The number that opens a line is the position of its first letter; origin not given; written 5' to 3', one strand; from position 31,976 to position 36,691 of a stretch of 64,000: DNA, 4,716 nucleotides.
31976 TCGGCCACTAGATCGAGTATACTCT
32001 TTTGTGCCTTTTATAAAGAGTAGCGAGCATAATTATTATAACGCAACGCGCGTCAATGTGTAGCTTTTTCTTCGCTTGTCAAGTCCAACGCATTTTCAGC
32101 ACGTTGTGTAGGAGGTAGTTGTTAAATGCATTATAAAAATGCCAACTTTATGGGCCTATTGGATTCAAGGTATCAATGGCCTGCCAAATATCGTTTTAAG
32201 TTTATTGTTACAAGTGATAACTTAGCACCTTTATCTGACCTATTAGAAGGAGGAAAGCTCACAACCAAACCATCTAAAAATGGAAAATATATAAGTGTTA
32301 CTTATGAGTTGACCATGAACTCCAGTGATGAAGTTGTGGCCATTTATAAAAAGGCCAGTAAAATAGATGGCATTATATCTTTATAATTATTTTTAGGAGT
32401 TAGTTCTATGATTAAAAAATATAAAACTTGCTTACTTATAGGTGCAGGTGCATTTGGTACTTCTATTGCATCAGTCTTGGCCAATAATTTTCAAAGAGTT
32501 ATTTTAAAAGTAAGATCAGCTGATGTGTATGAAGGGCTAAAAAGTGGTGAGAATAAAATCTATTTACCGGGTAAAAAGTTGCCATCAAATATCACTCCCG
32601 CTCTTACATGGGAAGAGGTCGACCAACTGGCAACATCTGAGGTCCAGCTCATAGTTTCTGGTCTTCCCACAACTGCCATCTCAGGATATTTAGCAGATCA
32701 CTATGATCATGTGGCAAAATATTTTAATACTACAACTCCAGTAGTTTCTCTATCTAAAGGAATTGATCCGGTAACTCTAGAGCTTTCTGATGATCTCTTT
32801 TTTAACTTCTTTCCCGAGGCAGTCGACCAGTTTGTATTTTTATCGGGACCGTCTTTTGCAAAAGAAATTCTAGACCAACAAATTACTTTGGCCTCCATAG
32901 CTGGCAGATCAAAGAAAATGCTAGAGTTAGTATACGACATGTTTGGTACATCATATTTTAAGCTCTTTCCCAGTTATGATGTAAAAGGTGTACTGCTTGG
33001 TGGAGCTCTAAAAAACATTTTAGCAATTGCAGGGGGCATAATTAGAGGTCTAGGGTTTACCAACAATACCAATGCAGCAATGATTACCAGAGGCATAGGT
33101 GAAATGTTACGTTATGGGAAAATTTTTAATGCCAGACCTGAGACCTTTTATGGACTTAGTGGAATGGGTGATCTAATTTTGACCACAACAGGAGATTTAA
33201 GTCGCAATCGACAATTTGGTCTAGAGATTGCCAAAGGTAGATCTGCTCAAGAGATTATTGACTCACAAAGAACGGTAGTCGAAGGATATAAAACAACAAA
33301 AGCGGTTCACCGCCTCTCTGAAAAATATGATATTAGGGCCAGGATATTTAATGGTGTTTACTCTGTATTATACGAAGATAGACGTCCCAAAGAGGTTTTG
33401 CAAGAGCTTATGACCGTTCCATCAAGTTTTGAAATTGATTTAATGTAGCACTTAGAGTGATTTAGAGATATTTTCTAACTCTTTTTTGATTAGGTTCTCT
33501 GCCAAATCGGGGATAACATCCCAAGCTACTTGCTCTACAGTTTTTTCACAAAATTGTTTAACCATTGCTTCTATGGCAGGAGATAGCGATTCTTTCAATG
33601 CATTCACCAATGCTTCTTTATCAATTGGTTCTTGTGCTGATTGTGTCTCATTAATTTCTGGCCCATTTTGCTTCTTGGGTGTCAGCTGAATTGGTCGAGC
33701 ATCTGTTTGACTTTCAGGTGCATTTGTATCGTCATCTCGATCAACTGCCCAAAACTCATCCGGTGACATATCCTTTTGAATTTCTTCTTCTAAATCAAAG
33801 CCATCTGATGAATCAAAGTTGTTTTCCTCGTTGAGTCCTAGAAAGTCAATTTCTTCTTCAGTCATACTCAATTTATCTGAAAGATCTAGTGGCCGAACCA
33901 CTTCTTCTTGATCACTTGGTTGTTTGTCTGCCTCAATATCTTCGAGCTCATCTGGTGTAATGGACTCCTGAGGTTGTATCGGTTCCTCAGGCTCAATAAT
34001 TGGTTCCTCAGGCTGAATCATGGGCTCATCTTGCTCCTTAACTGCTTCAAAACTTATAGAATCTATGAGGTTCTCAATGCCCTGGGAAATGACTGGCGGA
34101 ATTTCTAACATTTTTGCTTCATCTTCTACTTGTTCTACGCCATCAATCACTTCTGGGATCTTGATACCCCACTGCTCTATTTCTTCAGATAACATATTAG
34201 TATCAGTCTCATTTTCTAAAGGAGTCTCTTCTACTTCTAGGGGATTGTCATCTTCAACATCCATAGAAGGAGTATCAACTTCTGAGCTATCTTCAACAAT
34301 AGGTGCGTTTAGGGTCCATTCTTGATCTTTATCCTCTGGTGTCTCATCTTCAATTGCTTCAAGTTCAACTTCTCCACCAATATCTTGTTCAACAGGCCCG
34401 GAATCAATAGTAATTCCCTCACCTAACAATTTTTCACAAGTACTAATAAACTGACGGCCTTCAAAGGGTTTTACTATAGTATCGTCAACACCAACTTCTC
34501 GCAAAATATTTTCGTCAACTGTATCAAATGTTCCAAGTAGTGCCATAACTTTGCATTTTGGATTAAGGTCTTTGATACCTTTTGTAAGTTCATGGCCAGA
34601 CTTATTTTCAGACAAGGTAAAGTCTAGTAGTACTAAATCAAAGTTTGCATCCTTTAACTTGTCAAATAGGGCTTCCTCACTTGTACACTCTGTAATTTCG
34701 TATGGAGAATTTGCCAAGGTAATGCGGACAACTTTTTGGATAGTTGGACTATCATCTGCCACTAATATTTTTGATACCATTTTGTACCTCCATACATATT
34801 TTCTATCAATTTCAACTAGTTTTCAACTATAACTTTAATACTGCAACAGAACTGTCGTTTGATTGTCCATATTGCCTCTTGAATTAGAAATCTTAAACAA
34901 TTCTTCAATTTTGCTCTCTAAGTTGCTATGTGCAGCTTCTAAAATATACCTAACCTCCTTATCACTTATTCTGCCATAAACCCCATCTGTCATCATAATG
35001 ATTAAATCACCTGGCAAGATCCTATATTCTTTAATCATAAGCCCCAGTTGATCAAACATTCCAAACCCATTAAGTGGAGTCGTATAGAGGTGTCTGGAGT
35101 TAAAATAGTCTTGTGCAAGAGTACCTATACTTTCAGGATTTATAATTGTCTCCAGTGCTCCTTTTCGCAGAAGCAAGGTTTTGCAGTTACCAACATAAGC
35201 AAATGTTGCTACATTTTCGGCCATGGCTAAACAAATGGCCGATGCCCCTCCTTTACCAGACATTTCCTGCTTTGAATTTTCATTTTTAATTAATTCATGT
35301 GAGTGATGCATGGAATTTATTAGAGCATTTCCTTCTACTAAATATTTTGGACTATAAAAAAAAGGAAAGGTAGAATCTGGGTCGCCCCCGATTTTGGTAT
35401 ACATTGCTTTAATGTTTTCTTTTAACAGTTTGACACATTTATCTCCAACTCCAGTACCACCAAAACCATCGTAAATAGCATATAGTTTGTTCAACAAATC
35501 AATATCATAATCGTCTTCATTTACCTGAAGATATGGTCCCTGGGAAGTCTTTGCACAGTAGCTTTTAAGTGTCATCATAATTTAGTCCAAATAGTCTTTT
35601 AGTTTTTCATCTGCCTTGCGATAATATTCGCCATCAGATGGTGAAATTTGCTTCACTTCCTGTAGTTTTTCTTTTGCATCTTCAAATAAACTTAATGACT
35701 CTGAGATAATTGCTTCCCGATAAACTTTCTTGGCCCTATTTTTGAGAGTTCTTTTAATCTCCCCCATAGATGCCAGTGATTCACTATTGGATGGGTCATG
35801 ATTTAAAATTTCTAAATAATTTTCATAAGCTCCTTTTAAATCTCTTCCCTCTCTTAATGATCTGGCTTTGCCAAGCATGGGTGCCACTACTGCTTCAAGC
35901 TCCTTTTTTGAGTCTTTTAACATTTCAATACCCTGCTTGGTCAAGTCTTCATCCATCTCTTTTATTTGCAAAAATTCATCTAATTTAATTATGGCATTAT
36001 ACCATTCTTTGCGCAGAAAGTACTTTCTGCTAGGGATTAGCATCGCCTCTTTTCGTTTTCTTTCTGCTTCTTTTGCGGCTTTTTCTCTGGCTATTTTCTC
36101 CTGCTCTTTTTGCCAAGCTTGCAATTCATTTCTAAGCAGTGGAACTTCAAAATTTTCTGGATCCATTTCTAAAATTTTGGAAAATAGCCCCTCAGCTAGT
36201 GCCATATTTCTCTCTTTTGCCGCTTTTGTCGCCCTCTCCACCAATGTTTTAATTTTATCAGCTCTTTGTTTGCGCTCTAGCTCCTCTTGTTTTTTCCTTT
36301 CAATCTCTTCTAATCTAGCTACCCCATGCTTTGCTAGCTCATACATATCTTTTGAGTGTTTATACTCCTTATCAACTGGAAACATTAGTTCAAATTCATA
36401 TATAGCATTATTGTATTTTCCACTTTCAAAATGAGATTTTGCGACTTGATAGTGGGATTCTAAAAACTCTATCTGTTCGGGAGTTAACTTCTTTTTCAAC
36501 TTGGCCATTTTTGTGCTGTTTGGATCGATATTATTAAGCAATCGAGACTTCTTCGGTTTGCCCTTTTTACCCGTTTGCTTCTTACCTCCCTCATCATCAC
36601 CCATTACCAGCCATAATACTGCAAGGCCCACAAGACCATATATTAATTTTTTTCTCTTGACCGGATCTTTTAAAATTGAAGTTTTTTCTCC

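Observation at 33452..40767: Tight operon of three FHA-TM proteins (two TPR-tailed), a PP2C phosphatase and a RomR-like regulator, with no kinase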

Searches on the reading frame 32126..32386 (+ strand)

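Call 4: search_protein_families(library=pfam, proteins=[window:32126-32386:+], max_evalue=0.01)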
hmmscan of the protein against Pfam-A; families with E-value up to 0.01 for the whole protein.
window:32126-32386:+ (86 aa): 1 family
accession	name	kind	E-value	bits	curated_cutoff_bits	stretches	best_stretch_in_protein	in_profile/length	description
PF04359.20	DUF493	-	5.9e-09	36.8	24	1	44-83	41-80/84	Protein of unknown function (DUF493)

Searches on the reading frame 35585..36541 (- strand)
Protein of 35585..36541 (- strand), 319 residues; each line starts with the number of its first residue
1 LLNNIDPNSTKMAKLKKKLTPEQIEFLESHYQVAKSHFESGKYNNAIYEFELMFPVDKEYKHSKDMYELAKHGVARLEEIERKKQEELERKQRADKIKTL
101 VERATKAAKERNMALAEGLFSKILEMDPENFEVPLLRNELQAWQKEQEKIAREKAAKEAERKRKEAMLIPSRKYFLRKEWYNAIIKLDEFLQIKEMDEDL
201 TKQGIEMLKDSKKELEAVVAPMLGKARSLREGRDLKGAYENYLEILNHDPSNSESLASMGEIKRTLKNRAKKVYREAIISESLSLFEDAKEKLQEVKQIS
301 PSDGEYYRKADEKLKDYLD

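Call 68: search_solved_structures(query=window:35585-36541:-, max_evalue=1)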
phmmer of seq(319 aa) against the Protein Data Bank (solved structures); distinct sequences matched with E-value up to 1: 1.
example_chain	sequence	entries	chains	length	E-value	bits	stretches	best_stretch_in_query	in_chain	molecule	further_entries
7obi_A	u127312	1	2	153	2.5e-05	27.5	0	232-271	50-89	CTPR-rv4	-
